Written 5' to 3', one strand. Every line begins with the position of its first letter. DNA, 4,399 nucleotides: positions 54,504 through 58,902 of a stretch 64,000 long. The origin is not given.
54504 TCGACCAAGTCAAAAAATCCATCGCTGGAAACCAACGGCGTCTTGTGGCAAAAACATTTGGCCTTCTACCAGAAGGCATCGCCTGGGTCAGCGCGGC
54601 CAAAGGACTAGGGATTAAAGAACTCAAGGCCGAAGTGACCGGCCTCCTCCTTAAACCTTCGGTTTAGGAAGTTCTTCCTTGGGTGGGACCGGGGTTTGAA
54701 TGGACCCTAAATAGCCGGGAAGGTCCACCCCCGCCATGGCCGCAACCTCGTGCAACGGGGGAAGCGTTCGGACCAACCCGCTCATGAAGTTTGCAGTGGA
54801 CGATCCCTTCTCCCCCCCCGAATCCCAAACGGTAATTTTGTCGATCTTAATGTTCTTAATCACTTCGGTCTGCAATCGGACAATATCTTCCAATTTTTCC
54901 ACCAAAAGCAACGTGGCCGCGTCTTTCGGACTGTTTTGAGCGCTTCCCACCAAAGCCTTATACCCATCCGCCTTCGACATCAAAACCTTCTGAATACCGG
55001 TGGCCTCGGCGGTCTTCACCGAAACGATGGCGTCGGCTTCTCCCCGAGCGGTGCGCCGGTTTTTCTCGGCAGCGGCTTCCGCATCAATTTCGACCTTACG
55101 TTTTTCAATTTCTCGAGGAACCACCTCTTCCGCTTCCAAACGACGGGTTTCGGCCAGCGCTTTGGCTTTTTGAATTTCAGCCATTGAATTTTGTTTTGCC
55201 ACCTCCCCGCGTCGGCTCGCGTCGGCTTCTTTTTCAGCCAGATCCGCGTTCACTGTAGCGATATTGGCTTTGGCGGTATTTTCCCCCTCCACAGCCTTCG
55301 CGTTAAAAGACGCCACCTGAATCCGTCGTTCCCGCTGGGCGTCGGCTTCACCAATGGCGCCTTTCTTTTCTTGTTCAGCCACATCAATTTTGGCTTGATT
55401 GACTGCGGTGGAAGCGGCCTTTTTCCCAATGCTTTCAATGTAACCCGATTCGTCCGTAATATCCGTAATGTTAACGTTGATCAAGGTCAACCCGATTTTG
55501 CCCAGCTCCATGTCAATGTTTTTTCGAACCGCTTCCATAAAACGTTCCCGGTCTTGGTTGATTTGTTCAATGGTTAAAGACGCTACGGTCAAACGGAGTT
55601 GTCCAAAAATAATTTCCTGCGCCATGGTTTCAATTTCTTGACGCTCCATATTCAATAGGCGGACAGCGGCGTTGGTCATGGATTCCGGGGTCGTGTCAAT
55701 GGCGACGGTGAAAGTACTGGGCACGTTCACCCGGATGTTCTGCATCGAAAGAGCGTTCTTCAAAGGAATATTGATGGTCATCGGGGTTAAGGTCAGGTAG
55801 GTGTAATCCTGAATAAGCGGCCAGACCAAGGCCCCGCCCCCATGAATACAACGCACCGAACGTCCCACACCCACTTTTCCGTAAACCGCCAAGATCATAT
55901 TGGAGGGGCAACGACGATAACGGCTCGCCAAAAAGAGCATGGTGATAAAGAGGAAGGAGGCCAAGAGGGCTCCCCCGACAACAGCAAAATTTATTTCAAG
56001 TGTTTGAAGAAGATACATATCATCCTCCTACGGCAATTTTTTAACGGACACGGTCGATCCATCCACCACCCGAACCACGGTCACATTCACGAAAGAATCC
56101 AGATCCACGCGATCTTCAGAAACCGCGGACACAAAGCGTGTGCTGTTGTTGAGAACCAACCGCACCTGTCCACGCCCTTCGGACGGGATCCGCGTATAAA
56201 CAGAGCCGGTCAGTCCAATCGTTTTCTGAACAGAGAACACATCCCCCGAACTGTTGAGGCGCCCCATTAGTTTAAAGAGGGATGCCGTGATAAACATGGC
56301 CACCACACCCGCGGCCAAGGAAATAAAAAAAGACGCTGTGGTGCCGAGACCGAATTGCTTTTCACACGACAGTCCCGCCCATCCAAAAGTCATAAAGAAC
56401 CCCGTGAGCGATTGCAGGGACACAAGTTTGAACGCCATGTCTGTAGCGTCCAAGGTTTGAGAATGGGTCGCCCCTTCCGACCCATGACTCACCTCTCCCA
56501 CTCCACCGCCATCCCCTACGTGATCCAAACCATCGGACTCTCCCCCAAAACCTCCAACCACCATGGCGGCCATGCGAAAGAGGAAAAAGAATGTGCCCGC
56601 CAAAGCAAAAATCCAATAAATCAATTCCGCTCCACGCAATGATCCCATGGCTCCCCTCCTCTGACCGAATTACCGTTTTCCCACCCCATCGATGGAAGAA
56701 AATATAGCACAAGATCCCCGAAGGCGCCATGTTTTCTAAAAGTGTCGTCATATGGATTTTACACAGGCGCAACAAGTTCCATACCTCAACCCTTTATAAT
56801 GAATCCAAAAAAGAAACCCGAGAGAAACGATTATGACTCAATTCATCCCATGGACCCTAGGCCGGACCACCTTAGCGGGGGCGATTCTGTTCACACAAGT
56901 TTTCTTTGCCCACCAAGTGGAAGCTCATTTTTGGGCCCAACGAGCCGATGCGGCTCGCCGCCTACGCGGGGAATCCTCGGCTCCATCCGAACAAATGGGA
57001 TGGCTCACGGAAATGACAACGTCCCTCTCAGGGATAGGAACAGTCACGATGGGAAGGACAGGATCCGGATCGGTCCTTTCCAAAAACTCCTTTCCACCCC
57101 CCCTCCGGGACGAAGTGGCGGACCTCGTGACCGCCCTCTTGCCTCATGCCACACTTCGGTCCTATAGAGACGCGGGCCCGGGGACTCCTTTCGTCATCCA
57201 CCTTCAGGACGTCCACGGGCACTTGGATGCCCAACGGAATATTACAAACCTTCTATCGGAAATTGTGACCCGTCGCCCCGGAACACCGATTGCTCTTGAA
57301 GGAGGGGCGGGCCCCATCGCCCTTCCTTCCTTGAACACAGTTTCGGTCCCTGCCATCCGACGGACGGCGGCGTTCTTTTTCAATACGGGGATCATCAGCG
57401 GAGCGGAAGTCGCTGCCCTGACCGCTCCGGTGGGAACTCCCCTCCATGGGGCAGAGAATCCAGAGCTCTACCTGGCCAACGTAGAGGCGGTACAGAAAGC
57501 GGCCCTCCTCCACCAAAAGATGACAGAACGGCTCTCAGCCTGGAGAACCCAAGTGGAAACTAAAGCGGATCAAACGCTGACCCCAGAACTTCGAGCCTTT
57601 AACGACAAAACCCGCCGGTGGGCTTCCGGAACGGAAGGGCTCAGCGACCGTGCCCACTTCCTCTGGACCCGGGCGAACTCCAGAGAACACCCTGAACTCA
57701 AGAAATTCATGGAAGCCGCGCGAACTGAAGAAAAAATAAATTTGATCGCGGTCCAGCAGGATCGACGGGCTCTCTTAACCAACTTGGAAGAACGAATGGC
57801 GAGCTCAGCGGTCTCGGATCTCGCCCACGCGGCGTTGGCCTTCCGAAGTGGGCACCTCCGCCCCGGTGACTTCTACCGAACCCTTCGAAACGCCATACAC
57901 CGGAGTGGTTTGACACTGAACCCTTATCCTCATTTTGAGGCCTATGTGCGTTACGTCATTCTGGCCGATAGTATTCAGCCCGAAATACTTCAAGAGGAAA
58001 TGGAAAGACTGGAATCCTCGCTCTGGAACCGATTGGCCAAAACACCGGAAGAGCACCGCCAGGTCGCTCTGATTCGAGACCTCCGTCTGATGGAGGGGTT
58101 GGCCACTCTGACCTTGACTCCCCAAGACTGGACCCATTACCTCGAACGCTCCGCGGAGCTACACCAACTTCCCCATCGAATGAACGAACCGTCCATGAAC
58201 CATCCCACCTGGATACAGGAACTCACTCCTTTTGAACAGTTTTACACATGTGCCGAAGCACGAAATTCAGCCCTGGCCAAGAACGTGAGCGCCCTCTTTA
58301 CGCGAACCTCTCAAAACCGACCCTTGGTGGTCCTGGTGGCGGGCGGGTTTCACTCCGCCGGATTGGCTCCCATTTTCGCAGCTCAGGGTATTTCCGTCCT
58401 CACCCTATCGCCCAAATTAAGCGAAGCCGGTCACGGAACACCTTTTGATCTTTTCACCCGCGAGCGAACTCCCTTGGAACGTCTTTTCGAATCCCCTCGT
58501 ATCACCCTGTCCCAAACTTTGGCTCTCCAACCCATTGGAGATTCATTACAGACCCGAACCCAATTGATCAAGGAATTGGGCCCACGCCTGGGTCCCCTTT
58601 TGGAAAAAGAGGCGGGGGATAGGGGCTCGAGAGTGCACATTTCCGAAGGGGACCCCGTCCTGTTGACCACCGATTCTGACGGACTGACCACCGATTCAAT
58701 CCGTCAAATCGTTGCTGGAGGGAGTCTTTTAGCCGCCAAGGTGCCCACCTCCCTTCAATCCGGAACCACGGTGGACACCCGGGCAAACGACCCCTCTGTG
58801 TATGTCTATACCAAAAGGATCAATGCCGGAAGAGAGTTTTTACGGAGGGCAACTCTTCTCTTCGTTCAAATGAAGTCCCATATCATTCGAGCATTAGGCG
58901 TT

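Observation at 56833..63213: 2126-aa orphan multi-domain envelope protein: LysM-like module, Tiki/TraB-like His motifs and three separated TM clusters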

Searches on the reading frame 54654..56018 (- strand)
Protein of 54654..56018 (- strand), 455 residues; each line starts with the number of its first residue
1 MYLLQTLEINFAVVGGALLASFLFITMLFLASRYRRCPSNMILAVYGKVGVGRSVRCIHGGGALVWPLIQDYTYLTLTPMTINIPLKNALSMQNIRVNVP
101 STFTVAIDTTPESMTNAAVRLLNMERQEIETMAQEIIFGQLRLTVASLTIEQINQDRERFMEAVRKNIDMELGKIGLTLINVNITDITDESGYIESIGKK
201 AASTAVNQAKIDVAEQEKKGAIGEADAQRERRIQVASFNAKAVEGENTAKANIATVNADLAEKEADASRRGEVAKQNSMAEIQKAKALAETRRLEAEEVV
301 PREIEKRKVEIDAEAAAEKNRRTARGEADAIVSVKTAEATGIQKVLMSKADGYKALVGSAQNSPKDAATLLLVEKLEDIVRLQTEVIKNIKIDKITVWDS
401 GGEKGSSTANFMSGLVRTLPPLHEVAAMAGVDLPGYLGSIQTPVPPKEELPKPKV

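Call 101: search_protein_families(library=pfam, proteins=[window:54654-56018:-], max_evalue=0.1)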
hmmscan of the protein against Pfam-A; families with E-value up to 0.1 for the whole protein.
window:54654-56018:- (455 aa): 3 families
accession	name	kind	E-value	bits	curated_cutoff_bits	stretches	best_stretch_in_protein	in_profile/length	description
PF01145.31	Band_7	-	7.4e-29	101.5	23.6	1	50-218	13-176/176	SPFH domain / Band 7 family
PF13421.11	Band_7_1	-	0.026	14.6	24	1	94-188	98-194/211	SPFH domain-Band 7 family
PF16104.10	FPRL1_inhibitor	-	0.096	13.3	27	0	347-397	55-104/105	Formyl peptide receptor-like 1 inhibitory protein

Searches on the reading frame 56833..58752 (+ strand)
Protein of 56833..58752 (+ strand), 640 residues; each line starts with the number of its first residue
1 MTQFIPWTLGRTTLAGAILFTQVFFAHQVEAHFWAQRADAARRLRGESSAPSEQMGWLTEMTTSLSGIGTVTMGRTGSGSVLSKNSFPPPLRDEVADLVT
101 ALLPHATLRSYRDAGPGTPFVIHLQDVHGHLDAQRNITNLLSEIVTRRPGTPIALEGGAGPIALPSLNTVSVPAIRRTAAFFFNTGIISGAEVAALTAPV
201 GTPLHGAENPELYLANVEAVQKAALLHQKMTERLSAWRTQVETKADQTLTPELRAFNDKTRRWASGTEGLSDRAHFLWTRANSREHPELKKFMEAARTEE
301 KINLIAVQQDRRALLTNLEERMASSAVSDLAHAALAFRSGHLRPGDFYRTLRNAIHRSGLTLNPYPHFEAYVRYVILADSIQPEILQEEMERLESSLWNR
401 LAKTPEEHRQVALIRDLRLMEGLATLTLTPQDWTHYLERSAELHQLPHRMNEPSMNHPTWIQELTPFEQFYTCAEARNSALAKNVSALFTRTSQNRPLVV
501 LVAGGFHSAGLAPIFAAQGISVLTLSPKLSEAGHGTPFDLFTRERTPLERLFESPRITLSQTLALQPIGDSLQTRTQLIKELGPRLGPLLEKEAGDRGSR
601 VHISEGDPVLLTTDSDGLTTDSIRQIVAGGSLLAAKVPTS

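Call 17: search_protein_families(library=pfam, alignment_id=A1, max_evalue=1)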
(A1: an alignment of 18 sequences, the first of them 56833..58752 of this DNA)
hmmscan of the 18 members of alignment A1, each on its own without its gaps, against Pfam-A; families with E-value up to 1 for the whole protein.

A. member 1, window:56833-58752:+ (640 aa): 1 family
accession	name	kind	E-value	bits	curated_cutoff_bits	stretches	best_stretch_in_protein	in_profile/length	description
PF04187.18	Cofac_haem_bdg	-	0.04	14.3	27.7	1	448-509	146-204/213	Haem-binding uptake, Tiki superfamily, ChaN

B. families by the number of members that match (of 18 scanned): 8 families
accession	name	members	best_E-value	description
PF04187.18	Cofac_haem_bdg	6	6.6e-07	Haem-binding uptake, Tiki superfamily, ChaN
PF08349.16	DUF1722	2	0.073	Protein of unknown function (DUF1722)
PF23202.1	PAH_ZNF598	1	0.027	ZNF598 PAH domain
PF06871.16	TraH_2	1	0.064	TraH_2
PF12686.12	DUF3800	1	0.076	Protein of unknown function (DUF3800)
PF23987.1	Phage_holin_10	1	0.22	Bacteriophage holin Pam3 gp28 family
PF03321.19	GH3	1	0.23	GH3 family N-terminal domain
PF15134.11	CEP15-like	1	0.9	Centrosomal protein 15-like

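Call 18: search_solved_structures(query=A1, max_evalue=10, show_alignments=3)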
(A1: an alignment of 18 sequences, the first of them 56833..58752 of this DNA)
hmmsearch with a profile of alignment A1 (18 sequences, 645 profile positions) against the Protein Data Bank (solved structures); distinct sequences matched with E-value up to 10: 1.
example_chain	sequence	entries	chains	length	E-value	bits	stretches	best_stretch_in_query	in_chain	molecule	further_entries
2yzt_A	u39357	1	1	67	0.23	13.4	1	111-159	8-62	Putative uncharacterized protein TTHA1756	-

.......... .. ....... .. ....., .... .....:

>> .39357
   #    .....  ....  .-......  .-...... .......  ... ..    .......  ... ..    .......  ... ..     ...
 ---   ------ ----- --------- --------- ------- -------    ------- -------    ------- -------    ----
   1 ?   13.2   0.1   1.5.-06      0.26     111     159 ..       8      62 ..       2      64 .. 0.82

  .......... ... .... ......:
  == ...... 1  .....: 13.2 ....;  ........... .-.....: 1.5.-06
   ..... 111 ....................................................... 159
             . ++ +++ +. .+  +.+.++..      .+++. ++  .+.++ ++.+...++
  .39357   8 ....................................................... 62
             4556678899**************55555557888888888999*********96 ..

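Call 29: predict_structure(alignment_id=A1)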
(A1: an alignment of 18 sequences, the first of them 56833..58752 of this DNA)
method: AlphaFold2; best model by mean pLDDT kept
length: 640 residues; sequences in the alignment: 18
mean_pLDDT: 73.7   pTM: 0.66
mean pLDDT of the five models: 73.7, 72.4, 69.9, 69.4, 68.2
residues with pLDDT >= 90: 131; 70-90: 308; 50-70: 101; < 50: 100
segments of 3 or more residues with pLDDT < 50: 1-3, 23-34, 40-87, 531-549, 553-557, 594-599
pLDDT, mean of each block of 10 residues (from residue 1): 56 69 46 48 41 33 26 26 44 68 76 81 81 83 86 88 70 79 82 80 86 90 91 92 89 92 79 87 81 85 81 82 76 62 73 86 90 84 79 90 92 93 87 90 92 83 94 91 90 75 76 86 79 35 43 47 72 69 75 52 71 67 70 56
secondary structure, 60 per line:
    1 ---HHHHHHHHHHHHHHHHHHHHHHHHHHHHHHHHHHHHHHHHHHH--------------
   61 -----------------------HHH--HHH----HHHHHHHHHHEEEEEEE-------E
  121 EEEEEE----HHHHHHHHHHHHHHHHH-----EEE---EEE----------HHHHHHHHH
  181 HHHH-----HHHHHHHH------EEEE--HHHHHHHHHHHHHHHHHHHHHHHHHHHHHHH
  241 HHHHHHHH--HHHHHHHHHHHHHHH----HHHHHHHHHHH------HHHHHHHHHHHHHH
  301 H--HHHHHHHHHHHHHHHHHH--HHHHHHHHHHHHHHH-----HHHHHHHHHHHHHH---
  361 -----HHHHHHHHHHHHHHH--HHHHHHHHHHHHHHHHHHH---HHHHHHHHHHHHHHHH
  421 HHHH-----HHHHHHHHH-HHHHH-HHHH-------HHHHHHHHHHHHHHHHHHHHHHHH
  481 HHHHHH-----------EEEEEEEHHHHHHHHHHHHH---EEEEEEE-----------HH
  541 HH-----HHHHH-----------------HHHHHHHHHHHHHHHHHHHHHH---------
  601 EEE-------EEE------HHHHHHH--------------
elements in order: H4-46 H96-105 E106-112 E120-126 H131-147 E153-155 E159-161 H172-184 H190-197 E204-207 H210-248 H251-265 H270-280 H287-301 H304-321 H324-338 H344-357 H366-380 H383-401 H405-424 H430-438 H440-444 H446-449 H457-486 E498-504 H505-517 E521-527 H539-542 H548-552 H570-591 E601-603 E611-613 H620-626

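Call 43: search_protein_representatives(alignment_id=A1)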
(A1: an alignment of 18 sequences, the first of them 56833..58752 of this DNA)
Query: 18 sequences, 645 profile positions. Proteins with E-value up to 0.001 (for the whole library): 10059; up to 1e-10: 8840; up to 1e-30: 7047. The best 150 are listed.
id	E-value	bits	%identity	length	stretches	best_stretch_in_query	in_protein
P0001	2.6e-236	802.9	-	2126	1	3-644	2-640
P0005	5.2e-221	752.3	-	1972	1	1-644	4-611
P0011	1.7e-204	697.7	-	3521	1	4-625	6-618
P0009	2.1e-200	684.2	-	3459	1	3-633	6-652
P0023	9.9e-193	658.9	-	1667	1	1-584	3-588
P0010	1.0e-192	658.8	-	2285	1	8-644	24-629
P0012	3.3e-188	643.9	-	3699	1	1-623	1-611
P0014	4.8e-185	633.5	-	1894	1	3-637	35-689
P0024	2.0e-179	614.9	-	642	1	8-625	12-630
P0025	1.2e-172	592.5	-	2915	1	3-585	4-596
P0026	1.9e-171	588.6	-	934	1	3-599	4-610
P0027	6.4e-171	586.8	-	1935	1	3-596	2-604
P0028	4.7e-166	570.7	-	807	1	6-593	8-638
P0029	3.7e-165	567.8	-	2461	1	8-589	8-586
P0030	8.2e-165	566.6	-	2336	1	9-588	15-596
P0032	5.4e-163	560.6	-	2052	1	7-601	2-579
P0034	3.5e-162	558.0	-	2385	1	7-616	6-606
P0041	1.1e-159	549.7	-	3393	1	7-588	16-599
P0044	7.7e-159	546.9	-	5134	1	10-589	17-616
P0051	2.3e-157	542.0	-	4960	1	4-593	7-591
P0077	3.0e-153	528.4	-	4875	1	9-612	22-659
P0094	2.7e-151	522.0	-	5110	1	5-578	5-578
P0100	1.5e-150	519.5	-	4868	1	6-593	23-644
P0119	1.3e-148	513.1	-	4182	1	8-591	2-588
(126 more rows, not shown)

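Call 55: search_protein_families(library=pfam, alignment_id=A4, max_evalue=0.00001)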
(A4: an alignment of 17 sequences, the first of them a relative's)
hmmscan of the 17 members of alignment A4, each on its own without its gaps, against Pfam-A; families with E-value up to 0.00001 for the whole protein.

A. member 1, P0025 (2915 aa): 0 families

B. families by the number of members that match (of 17 scanned): 18 families
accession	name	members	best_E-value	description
PF00534.26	Glycos_transf_1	1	4.1e-29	Glycosyl transferases group 1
PF03109.22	ABC1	1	4e-24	ABC1 atypical kinase-like domain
PF13692.12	Glyco_trans_1_4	1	4.4e-22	Glycosyl transferases group 1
PF13632.12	Glyco_trans_2_3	1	6.4e-17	Glycosyl transferase family group 2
PF00515.34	TPR_1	1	9.7e-14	Tetratricopeptide repeat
PF07719.23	TPR_2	1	1.6e-13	Tetratricopeptide repeat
PF13181.12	TPR_8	1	5e-13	Tetratricopeptide repeat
PF13439.12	Glyco_transf_4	1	2.2e-12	Glycosyltransferase Family 4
PF13414.12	TPR_11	1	8.7e-11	TPR repeat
PF01816.23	LRV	1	3.2e-10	Leucine rich repeat variant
PF13506.12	Glyco_transf_21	1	1.6e-08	Glycosyl transferase family 21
PF01435.24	Peptidase_M48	1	1.6e-08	Peptidase family M48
PF13424.12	TPR_12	1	1.7e-07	Tetratricopeptide repeat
PF02163.28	Peptidase_M50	1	1.7e-07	Peptidase family M50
PF13428.12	TPR_14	1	9e-07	Tetratricopeptide repeat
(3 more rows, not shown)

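Call 96: list_cluster_members(proteins=[P0029, P0034, P0041, P0044, P0051, P0077, P0094, P0100, P0119, P0032])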
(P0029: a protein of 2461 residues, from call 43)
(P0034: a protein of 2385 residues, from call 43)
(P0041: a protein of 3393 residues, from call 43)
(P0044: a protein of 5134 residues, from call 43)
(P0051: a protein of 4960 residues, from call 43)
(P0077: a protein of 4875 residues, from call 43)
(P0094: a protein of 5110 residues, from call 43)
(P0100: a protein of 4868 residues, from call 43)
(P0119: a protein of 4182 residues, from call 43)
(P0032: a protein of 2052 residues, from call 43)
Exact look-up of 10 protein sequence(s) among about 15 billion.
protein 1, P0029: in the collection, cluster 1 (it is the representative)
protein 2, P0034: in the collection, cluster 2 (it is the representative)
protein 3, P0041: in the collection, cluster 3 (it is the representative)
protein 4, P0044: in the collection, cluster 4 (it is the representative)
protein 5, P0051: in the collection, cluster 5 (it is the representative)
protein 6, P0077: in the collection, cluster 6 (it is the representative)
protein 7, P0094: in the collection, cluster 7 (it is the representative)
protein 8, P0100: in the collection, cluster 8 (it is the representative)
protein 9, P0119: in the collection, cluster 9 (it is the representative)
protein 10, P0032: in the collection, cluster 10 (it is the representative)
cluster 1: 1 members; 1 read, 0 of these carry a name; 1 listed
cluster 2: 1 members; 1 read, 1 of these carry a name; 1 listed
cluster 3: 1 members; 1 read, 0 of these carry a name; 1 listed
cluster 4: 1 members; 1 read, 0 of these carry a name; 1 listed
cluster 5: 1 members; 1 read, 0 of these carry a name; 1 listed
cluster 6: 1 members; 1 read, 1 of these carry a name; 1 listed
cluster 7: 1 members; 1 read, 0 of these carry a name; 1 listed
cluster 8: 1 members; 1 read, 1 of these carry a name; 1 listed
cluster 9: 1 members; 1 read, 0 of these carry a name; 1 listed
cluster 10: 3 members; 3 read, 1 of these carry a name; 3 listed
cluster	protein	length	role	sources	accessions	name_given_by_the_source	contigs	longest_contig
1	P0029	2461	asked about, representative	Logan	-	-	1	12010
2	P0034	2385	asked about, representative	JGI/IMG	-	hypothetical protein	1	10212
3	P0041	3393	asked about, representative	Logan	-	-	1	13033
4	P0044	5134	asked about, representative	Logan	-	-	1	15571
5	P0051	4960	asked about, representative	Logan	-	-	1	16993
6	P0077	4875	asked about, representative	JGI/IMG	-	isocitrate lyase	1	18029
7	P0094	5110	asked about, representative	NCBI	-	-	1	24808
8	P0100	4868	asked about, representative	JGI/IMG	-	signal transduction histidine kinase/membrane protease YdiL (CAAX protease ...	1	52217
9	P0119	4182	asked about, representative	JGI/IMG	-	-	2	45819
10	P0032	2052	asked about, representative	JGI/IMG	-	hypothetical protein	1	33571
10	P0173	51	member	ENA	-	-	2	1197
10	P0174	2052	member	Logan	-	-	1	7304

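Call 103: find_homologous_proteins(query=A1, max_evalue=1e-20)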
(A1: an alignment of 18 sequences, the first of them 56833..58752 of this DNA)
Query A1 (18 sequences) (640 aa, profile of the alignment): 2 proteins with E <= 1e-20 among 8000 candidates.
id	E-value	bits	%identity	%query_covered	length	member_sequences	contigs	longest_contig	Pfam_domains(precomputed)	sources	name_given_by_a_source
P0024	6.2e-179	615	40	96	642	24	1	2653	-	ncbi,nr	ncbi:MAG TPA: hypothetical protein PKX64_06895 [Elusimicrobiota bacterium]|nr:hypothetical protein [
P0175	2.6e-108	382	52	57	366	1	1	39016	-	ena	-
